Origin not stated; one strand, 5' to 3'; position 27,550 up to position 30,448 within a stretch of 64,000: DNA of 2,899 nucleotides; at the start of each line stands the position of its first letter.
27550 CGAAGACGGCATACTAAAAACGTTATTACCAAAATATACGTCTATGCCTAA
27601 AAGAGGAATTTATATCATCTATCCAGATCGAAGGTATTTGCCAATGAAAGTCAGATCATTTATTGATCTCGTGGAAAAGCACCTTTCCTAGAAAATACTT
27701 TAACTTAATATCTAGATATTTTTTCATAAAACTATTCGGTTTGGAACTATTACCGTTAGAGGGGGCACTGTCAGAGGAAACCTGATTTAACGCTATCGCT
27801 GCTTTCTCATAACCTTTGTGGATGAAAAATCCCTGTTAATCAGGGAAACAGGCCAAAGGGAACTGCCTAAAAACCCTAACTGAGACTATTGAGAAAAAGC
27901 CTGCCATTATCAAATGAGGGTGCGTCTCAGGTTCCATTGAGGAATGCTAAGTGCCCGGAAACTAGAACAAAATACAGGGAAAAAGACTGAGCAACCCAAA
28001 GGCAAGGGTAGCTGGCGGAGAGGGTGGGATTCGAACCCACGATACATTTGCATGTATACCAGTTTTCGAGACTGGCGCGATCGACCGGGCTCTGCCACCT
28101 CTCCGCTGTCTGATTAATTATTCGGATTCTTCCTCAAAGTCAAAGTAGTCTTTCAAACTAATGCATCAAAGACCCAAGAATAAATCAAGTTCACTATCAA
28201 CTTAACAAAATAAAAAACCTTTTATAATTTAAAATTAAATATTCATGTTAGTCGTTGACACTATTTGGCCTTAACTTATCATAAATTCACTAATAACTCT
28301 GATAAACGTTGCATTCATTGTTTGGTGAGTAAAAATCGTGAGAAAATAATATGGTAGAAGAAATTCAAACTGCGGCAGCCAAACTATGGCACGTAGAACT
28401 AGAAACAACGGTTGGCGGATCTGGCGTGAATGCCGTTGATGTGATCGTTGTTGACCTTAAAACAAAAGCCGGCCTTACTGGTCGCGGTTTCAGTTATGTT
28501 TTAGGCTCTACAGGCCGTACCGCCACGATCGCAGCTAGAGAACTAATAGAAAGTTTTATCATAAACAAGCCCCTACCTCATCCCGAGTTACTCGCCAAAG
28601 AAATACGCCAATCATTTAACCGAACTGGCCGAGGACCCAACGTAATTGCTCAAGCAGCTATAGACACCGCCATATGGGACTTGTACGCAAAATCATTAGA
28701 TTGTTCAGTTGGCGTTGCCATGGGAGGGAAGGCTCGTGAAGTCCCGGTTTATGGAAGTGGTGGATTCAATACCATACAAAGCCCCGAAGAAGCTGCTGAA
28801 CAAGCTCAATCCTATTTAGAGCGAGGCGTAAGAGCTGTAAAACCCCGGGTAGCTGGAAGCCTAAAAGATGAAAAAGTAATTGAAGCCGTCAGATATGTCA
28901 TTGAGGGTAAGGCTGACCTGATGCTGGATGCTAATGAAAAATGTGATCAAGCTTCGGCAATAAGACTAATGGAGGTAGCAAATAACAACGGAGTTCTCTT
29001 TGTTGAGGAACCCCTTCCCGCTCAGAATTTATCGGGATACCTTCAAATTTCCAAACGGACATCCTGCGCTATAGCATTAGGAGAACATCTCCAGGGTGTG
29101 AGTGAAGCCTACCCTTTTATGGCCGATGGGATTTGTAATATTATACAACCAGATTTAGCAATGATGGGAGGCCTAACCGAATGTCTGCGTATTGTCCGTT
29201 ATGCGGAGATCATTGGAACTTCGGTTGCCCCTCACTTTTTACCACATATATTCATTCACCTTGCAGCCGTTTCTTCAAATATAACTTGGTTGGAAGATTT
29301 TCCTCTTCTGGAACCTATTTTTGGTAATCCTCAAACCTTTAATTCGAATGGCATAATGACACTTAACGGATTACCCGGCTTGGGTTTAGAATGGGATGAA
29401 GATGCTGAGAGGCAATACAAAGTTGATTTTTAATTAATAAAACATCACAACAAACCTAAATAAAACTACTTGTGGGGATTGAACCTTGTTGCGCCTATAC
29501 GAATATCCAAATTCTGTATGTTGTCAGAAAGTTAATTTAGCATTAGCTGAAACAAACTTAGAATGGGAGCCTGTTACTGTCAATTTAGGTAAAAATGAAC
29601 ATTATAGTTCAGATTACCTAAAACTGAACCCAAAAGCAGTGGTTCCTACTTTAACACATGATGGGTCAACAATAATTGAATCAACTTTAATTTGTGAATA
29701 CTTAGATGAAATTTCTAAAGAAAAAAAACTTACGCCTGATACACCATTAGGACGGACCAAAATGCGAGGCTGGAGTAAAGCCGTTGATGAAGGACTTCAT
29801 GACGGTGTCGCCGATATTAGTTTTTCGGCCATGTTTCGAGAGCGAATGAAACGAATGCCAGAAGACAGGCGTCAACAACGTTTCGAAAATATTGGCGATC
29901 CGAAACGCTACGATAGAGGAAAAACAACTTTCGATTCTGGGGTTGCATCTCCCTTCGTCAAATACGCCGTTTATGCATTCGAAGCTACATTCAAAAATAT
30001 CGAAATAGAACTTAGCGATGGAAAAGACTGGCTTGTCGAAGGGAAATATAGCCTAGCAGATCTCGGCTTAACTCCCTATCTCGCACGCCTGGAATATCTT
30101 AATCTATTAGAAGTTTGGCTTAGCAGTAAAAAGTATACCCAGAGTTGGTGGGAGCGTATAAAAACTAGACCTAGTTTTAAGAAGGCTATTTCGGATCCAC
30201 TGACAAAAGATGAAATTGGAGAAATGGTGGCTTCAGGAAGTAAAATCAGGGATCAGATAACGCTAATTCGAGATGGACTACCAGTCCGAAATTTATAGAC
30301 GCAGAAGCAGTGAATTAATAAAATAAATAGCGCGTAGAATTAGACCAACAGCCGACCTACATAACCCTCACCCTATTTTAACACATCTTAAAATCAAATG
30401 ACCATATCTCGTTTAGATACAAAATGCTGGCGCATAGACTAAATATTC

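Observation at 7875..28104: ~20-kb integrase-less mosaic island bounded by 114-bp direct repeats containing the tRNA-Ser(CGA) 3' end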

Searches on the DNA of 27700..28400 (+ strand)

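Call 6: search_dna_similar(query=window:27700-28400:+, collection=ecoli_genomes, mode=distant, max_rows=10)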
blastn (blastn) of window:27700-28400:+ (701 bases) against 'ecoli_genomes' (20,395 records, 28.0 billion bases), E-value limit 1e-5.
Records with a match: 6; places in all: 6; records where one place covers at least 80% of the query: 0.
Genomes with a match: 6 of 5426; with a place that covers at least 80% of the query: 0. Places per genome that has any: lowest 1, median 1, highest 1. On chromosomes: 6 places; on plasmids: 0.
Best place of each record, by identity: 60-80% 6.
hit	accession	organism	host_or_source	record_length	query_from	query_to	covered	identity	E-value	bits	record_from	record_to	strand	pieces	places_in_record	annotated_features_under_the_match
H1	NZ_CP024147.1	Escherichia coli strain 14EC033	clinical patient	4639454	314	406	13%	75.3%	3e-6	63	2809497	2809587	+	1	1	tRNA-Ser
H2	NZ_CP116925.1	Escherichia coli strain MLI104K2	Homo sapiens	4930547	314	406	13%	75.3%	3e-6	63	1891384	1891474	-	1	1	tRNA-Ser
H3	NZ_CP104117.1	Escherichia coli strain USDA-ARS-USMARC-50748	Bos taurus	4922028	314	406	13%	75.3%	3e-6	63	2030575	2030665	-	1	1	tRNA-Ser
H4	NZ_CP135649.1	Escherichia coli strain TUM14664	missing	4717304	314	406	13%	75.3%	3e-6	63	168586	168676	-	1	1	tRNA-Ser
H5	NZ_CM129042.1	Escherichia coli strain 400660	Homo sapiens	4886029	314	406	13%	75.3%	3e-6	63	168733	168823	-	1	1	tRNA-Ser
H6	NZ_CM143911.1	Escherichia coli strain E02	Homo sapiens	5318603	314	406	13%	75.3%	3e-6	63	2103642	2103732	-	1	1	tRNA-Ser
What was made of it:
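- Tried and rejected: E. coli genomes: only the tRNA matches, at 75% (call 6).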

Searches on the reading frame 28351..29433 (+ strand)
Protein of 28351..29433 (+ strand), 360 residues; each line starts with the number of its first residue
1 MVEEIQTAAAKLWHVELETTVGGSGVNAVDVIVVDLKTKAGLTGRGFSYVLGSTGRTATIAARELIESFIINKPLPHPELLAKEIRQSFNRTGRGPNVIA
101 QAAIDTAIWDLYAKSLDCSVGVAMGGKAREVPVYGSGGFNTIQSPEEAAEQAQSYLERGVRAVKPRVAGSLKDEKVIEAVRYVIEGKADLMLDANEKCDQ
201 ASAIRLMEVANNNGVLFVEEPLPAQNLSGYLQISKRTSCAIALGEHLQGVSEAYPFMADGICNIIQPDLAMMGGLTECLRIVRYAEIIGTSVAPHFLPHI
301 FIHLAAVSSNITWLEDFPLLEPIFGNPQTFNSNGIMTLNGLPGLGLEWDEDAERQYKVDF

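Call 9: search_protein_families(library=pfam, proteins=[window:28351-29433:+])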
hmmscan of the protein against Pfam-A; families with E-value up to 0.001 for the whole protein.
window:28351-29433:+ (360 aa): 2 families
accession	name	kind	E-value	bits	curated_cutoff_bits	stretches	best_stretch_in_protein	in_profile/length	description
PF13378.12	MR_MLE_C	-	6.7e-44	150.6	29.4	1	148-352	2-219/219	Enolase C-terminal domain-like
PF02746.21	MR_MLE_N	-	4.1e-11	43.5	22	1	26-121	23-113/117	Mandelate racemase / muconate lactonizing enzyme, N-terminal domain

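Call 10: find_encoding_contigs(protein=window:28351-29433:+, flank=10000, max_places=10)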
Protein window:28351-29433:+ (360 aa): 23 contigs read that carry it; 10 places shown.
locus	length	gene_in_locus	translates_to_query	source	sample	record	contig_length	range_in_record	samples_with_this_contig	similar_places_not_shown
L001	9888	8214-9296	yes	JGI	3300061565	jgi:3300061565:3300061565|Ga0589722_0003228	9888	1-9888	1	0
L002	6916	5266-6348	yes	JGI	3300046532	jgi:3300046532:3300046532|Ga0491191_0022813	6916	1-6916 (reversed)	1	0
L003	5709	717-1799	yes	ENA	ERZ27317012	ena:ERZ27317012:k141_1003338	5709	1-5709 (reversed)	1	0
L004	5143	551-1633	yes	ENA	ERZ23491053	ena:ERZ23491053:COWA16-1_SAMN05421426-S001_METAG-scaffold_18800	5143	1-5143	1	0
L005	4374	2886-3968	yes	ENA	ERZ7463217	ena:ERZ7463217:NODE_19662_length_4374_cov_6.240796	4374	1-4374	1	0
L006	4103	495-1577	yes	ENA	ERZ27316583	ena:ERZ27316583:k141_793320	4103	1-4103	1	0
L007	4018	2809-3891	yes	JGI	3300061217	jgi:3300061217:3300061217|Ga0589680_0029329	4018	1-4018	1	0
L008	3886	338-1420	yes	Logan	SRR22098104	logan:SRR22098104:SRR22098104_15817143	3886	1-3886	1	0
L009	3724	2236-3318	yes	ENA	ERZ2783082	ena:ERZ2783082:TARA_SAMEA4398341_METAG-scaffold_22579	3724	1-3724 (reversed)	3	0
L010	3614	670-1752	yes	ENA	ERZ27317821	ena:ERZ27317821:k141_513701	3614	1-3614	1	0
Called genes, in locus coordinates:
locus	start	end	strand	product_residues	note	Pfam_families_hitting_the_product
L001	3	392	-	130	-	?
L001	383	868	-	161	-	PF07331:TctB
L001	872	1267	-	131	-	PF02627:CMD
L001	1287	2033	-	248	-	-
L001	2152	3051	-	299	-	PF00126:HTH_1, PF03466:LysR_substrate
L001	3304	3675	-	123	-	PF18932:DUF5681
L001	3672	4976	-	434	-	PF02195:ParB_N (weak), PF01555:N6_N4_Mtase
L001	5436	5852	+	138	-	PF11149:DUF2924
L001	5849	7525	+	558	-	PF00239:Resolvase, PF07508:Recombinase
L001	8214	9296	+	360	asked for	PF02746:MR_MLE_N, PF13378:MR_MLE_C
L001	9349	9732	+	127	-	PF02798:GST_N, PF13417:GST_N_3, PF13409:GST_N_2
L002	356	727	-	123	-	PF18932:DUF5681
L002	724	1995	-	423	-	PF02195:ParB_N (weak), PF01555:N6_N4_Mtase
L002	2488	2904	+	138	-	PF11149:DUF2924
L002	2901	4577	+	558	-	PF00239:Resolvase, PF07508:Recombinase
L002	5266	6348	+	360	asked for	PF02746:MR_MLE_N, PF13378:MR_MLE_C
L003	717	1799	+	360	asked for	PF02746:MR_MLE_N, PF13378:MR_MLE_C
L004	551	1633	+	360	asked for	PF02746:MR_MLE_N, PF13378:MR_MLE_C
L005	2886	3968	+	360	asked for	PF02746:MR_MLE_N, PF13378:MR_MLE_C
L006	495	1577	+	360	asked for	PF02746:MR_MLE_N, PF13378:MR_MLE_C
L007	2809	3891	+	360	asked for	PF02746:MR_MLE_N, PF13378:MR_MLE_C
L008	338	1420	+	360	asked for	PF02746:MR_MLE_N, PF13378:MR_MLE_C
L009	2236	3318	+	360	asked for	PF02746:MR_MLE_N, PF13378:MR_MLE_C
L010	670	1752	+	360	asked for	PF02746:MR_MLE_N, PF13378:MR_MLE_C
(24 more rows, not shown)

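Call 16: find_related_loci(query=window:28351-29433:+, collection=genome_contigs, flank=10000)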
Query window:28351-29433:+ (360 aa) in genome_contigs; peptide patterns used: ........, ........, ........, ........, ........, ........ (x = any residue, [..] = any of these).
245 stretches matched a pattern; 35 encode a relative of the query (tblastn E <= 1e-3); 35 distinct loci.
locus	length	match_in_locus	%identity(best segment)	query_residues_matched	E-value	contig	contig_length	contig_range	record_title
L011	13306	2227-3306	83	1-360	0e+0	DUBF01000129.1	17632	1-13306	MAG TPA_asm: Rhodospirillales bacterium isolate UWMA-0295 NODE_4306_length_17632_cov_0.086808, whole genome shotgun sequ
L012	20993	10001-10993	32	30-358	4e-42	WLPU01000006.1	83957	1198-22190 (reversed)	MAG: Actinomycetota bacterium isolate UFOp-RH-26jul17-208 RH-26jul17-208-c6, whole genome shotgun sequence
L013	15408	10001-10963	33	34-352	3e-41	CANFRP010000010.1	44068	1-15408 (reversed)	MAG: Actinobacteria bacterium isolate Jr-16oct17-89 genome assembly, contig: Jr-16oct17-C1571, whole genome shotgun sequ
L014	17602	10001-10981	34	34-358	5e-41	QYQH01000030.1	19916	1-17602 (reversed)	MAG: Actinomycetales bacterium isolate PowLak16_MAG7 c_000000145186, whole genome shotgun sequence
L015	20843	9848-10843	31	30-359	2e-40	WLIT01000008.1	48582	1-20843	MAG: Actinomycetota bacterium isolate UFOp-RH-14apr17-26 RH-14apr17-26-c8, whole genome shotgun sequence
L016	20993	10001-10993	33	30-358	9e-40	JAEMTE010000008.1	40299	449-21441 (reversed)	MAG: Candidatus Nanopelagicus sp. isolate SupBloom_Metag_032 NODE_304_length_40299_cov_50.694638, whole genome shotgun s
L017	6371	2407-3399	32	30-358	3e-39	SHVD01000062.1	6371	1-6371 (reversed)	MAG: Candidatus Nanopelagicaceae bacterium isolate Baikal-deep-G27 BACOMB-40M-C4681, whole genome shotgun sequence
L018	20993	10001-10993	32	30-358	8e-39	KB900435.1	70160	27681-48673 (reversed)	actinobacterium SCGC AAA278-I18 genomic scaffold A278I18DRAFT_NODE-unique_4_len_70160.4, whole genome shotgun sequence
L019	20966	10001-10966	29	30-349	1e-38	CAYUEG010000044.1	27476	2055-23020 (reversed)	MAG TPA_asm: uncultured Burkholderiales bacterium isolate binchicken_co214_156 genome assembly, contig: NODE_1569_length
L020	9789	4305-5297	30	30-358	2e-37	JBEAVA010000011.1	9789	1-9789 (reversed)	MAG: Actinomycetota bacterium isolate NASQAN2011_236_F_bin.5 scaffold_22, whole genome shotgun sequence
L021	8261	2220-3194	30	30-352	4e-37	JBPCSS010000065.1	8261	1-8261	MAG: Candidatus Nanopelagicus sp. S1Ck117_147738_flag_0_multi_9.0000_len_8261, whole genome shotgun sequence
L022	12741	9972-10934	31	34-352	8e-37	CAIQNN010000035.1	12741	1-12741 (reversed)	MAG: uncultured actinobacterium isolate Ki1-1-6m_bin-0760 genome assembly, contig: bin-0760:35/65, whole genome shotgun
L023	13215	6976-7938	32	34-352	1e-36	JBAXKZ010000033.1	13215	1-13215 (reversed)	MAG: Actinomycetes bacterium isolate ELA414 MAG414_33, whole genome shotgun sequence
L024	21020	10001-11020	28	26-359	4e-36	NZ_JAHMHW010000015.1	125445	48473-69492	Paenibacillus vietnamensis strain N4 NODE_15_length_125445_cov_34.705551, whole genome shotgun sequence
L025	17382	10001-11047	29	18-356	9e-36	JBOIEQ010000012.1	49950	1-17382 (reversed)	MAG: Burkholderiales bacterium isolate SE1500_metabat2.bin.10 NODE_134_length_49950_cov_1.409168, whole genome shotgun s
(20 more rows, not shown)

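Call 29: search_protein_families(library=pfam, proteins=[L001:5849-7525:+, L011:241-1542:-])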
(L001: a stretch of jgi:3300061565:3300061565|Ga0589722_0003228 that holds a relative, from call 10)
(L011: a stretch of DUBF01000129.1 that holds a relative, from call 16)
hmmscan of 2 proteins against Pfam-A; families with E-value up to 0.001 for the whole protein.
L001:5849-7525:+ (558 aa): 2 families
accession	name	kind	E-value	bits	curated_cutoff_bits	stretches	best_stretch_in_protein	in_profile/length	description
PF00239.26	Resolvase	-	1.2e-37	129.7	23.3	1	9-160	2-144/145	Resolvase, N terminal domain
PF07508.19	Recombinase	-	1.6e-12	48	21.1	1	186-279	2-99/102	Recombinase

L011:241-1542:- (433 aa): 3 families
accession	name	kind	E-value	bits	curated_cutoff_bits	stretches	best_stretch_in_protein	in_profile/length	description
PF22022.2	Phage_int_M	-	2.9e-23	82.4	27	1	129-221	1-93/96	Phage integrase central domain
PF13356.12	Arm-DNA-bind_3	-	6.7e-20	71.4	27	1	42-115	10-81/83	Arm DNA-binding domain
PF00589.27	Phage_integrase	-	1.7e-15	57.6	27.1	1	261-399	25-167/172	Phage integrase family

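Call 37: find_related_loci(query=L001:5849-7525:+, collection=viral_contigs, flank=10000)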
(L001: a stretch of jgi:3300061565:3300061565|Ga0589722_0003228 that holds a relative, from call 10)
Query L001:5849-7525:+ (558 aa) in viral_contigs; peptide patterns used: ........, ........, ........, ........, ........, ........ (x = any residue, [..] = any of these).
4 stretches matched a pattern; 3 encode a relative of the query (tblastn E <= 1e-3); 3 distinct loci.
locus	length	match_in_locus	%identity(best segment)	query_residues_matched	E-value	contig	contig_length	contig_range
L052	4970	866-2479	49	6-557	1e-165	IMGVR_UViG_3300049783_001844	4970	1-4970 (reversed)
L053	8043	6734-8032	53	3-435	5e-143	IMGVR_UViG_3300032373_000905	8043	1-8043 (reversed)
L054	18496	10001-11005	51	4-358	1e-103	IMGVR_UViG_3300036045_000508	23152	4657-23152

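Call 41: find_homologous_proteins(query=L001:5849-7525:+, max_evalue=1e-50)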
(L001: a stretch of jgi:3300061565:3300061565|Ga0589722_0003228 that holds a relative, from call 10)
Query L001:5849-7525:+ (558 aa): 8000 proteins with E <= 1e-50 among 8000 candidates; the best 120 are listed.
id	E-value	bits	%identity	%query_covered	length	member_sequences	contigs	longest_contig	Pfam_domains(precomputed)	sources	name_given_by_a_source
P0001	0.0e+0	1223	96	100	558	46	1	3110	PF07508.20,PF00239.27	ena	-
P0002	0.0e+0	1124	88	100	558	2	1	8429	PF07508.20,PF00239.27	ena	-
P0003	0.0e+0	1117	90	100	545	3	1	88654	PF07508.20,PF00239.27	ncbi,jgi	-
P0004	6.1e-290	980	78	100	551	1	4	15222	PF07508.20,PF00239.27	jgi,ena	-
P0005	8.5e-290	980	78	100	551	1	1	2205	PF07508.20,PF00239.27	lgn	-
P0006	2.6e-285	965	77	100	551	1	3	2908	PF07508.20,PF00239.27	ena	-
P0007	1.9e-277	939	76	100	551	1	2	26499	PF07508.20,PF00239.27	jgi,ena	jgi:site-specific DNA recombinase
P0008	2.0e-277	939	74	100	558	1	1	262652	PF07508.20,PF00239.27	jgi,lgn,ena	-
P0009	9.4e-271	917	73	100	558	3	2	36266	PF07508.20,PF00239.27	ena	-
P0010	1.0e-270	917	72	100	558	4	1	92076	PF07508.20,PF00239.27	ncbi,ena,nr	ncbi:MAG: recombinase family protein [Alphaproteobacteria bacterium]|nr:recombinase family protein [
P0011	1.2e-269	913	73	100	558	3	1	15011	PF07508.20,PF00239.27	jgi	jgi:site-specific DNA recombinase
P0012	7.7e-269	911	72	100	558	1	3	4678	PF07508.20,PF00239.27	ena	-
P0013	5.9e-267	905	72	100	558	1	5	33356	PF07508.20,PF00239.27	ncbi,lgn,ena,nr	ncbi:MAG: recombinase family protein [Rhodospirillaceae bacterium]|nr:recombinase family protein [Rh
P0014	4.6e-265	898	71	100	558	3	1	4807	PF07508.20,PF00239.27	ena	-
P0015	1.2e-264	897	91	78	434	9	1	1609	PF07508.20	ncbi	-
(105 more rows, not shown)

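Call 42: find_encoding_contigs(protein=P0003, flank=10000, max_places=4)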
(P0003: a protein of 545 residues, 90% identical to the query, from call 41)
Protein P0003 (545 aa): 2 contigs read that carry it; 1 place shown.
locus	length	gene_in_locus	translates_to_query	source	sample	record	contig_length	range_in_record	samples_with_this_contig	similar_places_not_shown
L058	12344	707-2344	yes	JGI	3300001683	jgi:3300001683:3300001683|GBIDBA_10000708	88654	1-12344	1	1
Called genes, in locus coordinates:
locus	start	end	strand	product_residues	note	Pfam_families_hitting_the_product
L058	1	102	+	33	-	?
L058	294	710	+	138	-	PF11149:DUF2924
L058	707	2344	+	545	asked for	PF00239:Resolvase, PF07508:Recombinase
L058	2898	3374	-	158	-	PF22381:Staph_reg_Sar_Rot (weak), PF01047:MarR, PF12802:MarR_2, PF13463:HTH_27 (weak)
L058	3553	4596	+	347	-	PF26233:NicX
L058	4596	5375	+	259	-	PF02230:Abhydrolase_2 (faint), PF06028:DUF915 (faint), PF00326:Peptidase_S9 (faint), PF00561:Abhydrolase_1, PF12146:Hydrolase_4, PF12697:Abhydrolase_6, PF12695:Abhydrolase_5 (faint)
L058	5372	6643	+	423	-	PF02771:Acyl-CoA_dh_N, PF02770:Acyl-CoA_dh_M, PF00441:Acyl-CoA_dh_1, PF08028:Acyl-CoA_dh_2 (weak)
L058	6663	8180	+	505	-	PF00501:AMP-binding, PF13193:AMP-binding_C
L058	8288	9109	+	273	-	PF27522:YDMC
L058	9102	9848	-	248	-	PF01925:TauE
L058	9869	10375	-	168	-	PF00903:Glyoxalase, PF22677:Ble-like_N (weak)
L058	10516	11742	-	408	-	PF00067:p450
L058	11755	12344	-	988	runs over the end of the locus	PF21423:AhtL-like_1st, PF00384:Molybdopterin, PF01568:Molydop_binding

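Call 43: find_encoding_contigs(protein=P0008, flank=10000, max_places=3)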
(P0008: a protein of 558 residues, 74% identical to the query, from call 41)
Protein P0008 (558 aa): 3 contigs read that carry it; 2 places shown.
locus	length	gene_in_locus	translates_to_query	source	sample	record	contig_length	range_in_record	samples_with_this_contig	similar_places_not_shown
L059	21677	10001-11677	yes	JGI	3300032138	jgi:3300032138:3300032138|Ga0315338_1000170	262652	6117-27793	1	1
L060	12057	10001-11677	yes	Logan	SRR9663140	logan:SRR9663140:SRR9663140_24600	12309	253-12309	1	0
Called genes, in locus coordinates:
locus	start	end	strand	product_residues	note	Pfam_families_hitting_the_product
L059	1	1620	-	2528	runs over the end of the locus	PF04773:FecR (weak), PF04234:CopC (faint), PF00353:HemolysinCabind (weak)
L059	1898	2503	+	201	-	PF00196:GerE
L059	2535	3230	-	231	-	PF00027:cNMP_binding, PF13545:HTH_Crp_2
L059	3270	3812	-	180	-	PF00027:cNMP_binding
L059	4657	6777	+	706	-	PF01471:PG_binding_1, PF00656:Peptidase_C14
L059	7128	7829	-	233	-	PF18932:DUF5681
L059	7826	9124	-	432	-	PF02195:ParB_N, PF01555:N6_N4_Mtase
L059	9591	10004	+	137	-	PF11149:DUF2924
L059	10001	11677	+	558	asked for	PF00239:Resolvase, PF07508:Recombinase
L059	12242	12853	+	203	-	-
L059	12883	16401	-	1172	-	-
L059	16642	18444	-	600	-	PF00009:GTP_EFTU, PF00071:Ras (weak), PF03144:GTP_EFTU_D2, PF14492:EFG_III (faint), PF00679:EFG_C, PF06421:LepA_C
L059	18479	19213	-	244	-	PF09359:VTC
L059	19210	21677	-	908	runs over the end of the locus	PF08757:CotH, PF13229:Beta_helix (weak)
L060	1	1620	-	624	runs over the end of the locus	?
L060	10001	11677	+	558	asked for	PF00239:Resolvase, PF07508:Recombinase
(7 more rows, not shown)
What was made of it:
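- Closest known: Large serine recombinase. Same: The gene order DUF2924 then Resolvase+Recombinase protein is seen in sibling strains (calls 10, 29, 43).
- The LSR module occurs with quite different neighbours (L001, L058, L059; calls 10, 42, 43).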

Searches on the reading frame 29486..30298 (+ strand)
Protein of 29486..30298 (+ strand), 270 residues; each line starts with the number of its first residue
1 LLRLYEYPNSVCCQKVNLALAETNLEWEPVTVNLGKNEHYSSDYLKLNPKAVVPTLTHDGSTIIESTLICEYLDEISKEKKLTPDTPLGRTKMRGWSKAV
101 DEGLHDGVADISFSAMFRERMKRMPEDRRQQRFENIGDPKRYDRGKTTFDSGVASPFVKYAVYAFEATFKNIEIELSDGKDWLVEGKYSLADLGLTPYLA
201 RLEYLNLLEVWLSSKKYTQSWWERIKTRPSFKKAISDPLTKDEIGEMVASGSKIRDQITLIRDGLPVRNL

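Call 9: search_protein_families(library=pfam, proteins=[window:29486-30298:+])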
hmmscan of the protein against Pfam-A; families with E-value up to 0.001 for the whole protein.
window:29486-30298:+ (270 aa): 4 families
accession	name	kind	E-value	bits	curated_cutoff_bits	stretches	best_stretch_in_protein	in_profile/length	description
PF13417.12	GST_N_3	-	1e-17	64.6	22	1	4-79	1-73/75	Glutathione S-transferase, N-terminal domain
PF02798.26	GST_N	-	4e-17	62.8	20.9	1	2-75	3-76/76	Glutathione S-transferase, N-terminal domain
PF13409.12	GST_N_2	-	1.2e-15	58.3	25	1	10-75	2-69/70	Glutathione S-transferase, N-terminal domain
PF00043.30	GST_C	-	0.00096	19.8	20.7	0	167-229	33-93/93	Glutathione S-transferase, C-terminal domain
